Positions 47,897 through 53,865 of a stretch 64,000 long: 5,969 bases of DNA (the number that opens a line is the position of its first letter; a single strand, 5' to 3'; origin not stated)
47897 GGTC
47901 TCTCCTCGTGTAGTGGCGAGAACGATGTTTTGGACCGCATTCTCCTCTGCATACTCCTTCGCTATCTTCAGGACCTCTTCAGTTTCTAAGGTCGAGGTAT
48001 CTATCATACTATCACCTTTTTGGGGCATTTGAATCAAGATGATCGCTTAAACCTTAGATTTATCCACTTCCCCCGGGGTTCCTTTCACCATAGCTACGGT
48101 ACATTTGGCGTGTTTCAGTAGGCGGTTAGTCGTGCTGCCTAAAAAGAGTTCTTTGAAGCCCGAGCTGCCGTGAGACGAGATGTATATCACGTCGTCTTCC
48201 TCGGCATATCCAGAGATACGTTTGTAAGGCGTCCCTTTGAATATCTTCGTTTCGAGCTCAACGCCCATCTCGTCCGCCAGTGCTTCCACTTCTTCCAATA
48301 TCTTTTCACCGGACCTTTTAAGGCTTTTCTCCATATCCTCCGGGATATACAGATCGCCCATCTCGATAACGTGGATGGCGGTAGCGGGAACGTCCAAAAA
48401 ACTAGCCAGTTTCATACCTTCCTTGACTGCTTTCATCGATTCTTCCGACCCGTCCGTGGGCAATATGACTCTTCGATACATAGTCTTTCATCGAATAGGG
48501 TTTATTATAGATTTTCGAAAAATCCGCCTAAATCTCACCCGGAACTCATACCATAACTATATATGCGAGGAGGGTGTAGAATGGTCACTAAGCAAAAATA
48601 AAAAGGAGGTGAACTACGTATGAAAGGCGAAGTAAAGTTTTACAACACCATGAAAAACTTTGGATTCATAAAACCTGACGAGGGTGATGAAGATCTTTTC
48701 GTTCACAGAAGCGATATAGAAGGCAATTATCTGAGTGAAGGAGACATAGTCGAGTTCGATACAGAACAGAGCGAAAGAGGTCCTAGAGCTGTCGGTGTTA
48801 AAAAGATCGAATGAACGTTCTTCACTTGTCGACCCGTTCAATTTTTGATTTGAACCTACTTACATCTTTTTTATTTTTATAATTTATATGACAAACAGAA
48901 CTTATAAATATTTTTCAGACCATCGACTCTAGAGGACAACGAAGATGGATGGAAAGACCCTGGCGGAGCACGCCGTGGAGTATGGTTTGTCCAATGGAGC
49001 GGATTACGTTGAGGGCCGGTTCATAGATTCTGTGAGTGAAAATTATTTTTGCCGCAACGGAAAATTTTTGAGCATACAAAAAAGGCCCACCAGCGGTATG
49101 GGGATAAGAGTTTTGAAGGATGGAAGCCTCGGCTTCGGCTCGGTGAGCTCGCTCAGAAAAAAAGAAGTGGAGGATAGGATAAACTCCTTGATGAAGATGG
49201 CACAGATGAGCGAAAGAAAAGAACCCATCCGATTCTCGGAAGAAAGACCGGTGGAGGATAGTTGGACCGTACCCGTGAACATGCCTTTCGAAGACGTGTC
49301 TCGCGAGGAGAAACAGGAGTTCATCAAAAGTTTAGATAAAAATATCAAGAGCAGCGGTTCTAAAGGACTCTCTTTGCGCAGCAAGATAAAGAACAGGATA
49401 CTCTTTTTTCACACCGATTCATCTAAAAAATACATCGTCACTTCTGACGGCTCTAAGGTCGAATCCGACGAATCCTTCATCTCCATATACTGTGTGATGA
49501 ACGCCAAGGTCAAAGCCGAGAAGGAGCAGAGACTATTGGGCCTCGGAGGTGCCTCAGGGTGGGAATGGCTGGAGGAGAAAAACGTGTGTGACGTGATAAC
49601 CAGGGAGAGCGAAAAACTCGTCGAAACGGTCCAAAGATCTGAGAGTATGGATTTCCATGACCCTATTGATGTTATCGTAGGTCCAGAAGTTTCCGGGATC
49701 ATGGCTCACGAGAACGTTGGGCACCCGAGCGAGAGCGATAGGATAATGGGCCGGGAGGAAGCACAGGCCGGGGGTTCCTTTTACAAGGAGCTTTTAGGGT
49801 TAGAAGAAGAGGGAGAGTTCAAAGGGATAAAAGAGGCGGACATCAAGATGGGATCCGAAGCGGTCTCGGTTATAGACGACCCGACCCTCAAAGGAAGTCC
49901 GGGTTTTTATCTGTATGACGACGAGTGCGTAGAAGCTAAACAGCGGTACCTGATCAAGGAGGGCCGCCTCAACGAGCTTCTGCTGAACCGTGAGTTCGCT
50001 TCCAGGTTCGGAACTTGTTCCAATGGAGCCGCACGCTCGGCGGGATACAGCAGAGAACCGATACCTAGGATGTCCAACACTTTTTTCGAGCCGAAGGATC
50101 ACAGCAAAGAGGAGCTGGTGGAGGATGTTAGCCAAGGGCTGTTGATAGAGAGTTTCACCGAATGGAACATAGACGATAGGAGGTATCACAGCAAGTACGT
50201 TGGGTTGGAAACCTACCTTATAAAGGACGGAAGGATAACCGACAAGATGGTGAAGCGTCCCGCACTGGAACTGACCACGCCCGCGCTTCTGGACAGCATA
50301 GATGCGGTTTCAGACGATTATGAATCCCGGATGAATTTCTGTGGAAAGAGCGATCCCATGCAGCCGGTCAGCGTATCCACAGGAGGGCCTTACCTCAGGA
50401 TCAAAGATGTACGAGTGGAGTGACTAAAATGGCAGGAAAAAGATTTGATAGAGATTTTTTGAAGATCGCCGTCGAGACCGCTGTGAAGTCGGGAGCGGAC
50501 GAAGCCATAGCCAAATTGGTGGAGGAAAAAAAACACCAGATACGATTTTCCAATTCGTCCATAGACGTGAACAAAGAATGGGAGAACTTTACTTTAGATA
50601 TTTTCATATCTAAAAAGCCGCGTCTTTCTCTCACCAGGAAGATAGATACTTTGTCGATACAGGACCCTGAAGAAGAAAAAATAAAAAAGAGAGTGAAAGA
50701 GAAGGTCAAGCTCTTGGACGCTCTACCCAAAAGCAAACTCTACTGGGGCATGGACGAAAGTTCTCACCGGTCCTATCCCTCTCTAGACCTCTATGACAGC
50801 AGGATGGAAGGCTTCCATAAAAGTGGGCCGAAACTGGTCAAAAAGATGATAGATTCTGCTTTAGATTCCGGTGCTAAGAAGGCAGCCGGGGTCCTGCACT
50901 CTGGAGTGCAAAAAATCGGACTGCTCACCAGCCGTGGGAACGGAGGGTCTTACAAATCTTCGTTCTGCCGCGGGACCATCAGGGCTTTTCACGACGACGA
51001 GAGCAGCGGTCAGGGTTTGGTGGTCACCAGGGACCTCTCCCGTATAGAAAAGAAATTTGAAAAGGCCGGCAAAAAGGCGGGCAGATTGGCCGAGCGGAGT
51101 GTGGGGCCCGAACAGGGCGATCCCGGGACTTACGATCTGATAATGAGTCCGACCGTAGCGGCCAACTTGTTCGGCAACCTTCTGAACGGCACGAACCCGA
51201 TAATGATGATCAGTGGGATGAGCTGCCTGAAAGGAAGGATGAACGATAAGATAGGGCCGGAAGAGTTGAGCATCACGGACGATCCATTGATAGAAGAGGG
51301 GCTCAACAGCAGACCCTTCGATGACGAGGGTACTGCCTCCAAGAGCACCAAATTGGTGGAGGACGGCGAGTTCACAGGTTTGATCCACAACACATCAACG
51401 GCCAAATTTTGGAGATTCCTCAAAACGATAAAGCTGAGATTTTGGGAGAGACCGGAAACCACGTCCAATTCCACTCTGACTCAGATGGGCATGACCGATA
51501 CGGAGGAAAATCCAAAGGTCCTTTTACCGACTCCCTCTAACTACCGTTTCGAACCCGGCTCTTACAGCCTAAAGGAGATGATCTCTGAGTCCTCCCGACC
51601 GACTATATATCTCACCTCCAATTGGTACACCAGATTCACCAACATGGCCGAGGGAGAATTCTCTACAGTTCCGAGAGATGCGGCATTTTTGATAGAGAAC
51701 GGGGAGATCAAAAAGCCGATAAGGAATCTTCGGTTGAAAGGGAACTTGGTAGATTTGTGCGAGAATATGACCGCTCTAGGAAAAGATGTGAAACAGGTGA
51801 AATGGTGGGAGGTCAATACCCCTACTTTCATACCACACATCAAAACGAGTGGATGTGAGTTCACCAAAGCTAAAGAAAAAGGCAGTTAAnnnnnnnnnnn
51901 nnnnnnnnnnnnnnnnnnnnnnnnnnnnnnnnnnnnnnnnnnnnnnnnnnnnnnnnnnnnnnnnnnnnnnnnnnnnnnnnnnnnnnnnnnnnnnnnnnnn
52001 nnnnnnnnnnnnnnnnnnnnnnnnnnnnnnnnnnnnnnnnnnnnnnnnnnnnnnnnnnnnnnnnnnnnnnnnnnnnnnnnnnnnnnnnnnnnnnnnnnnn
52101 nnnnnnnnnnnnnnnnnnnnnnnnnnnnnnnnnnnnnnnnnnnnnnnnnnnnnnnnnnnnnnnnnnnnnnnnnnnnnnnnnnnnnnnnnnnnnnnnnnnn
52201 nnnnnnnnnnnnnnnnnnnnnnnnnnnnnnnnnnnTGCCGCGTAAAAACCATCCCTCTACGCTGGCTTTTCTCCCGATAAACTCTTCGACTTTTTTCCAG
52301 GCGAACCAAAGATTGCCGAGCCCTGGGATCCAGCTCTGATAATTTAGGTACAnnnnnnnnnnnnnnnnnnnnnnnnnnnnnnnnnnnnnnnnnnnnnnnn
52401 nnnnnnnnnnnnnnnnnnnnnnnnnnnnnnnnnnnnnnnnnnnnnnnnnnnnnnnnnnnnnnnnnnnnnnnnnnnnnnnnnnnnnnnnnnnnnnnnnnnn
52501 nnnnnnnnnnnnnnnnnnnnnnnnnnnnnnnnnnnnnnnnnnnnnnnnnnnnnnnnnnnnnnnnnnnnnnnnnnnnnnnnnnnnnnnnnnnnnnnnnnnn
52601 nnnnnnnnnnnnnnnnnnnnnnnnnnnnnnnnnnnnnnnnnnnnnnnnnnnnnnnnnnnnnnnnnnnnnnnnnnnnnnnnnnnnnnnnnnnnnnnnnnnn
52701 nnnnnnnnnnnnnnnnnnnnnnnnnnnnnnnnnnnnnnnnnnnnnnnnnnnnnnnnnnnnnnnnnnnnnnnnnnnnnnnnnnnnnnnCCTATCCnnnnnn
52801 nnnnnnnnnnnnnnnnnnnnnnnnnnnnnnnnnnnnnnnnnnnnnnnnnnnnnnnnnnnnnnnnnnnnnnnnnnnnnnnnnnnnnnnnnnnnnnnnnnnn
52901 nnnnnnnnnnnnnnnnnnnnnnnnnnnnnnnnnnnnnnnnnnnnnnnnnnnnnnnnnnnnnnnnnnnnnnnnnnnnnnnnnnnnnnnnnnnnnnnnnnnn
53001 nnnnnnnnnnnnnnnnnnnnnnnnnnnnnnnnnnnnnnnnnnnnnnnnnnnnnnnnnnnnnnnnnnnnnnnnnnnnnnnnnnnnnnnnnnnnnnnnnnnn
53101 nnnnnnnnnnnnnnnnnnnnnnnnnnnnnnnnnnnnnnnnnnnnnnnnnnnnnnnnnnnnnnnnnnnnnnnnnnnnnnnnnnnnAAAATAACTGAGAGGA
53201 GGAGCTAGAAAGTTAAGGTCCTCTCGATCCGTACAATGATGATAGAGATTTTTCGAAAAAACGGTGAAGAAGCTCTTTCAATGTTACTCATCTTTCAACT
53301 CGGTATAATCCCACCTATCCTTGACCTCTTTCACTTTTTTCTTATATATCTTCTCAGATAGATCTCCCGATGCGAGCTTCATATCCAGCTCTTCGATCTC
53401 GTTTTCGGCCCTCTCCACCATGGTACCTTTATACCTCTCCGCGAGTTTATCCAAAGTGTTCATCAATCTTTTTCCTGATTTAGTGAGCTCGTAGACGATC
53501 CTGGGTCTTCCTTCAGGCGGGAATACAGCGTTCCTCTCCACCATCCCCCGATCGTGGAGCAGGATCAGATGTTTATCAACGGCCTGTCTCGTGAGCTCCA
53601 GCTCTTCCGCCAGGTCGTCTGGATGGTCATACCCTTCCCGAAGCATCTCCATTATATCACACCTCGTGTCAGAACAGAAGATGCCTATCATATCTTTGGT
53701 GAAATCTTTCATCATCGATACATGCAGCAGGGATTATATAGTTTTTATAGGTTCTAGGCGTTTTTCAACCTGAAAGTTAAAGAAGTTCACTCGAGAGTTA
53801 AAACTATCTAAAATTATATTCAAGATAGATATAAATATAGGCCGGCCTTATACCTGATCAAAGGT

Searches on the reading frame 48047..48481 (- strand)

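Call 26: search_protein_families(library=pfam, proteins=[window:48047-48481:-], max_evalue=0.01)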
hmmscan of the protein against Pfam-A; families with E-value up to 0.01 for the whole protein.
window:48047-48481:- (144 aa): 1 family
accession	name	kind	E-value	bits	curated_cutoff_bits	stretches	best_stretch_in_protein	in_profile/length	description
PF00582.32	Usp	-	5.9e-25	88.9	24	1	1-133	1-141/141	Universal stress protein family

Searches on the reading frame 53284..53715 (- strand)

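Call 82: search_protein_families(library=pfam, proteins=[window:53284-53715:-], max_evalue=0.001)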
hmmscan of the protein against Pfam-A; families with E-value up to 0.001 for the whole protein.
window:53284-53715:- (143 aa): 5 families
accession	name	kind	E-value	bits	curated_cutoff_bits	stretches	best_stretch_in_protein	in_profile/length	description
PF25213.1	HVO_A0261_N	-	2e-08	34.4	35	1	15-94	10-80/86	HVO_A0261 N-terminal domain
PF01022.26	HTH_5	-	2.3e-07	31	22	1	16-60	2-46/47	Bacterial regulatory protein, arsR family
PF01638.23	HxlR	-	1.8e-05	25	20.8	1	21-94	10-82/91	HxlR-like helix-turn-helix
PF24270.1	HTH_Cmi2_C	-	0.00031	21.4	27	0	18-62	77-121/125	Cmi2, C-terminal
PF12802.13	MarR_2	-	0.00061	20.3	27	0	26-61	16-52/61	MarR family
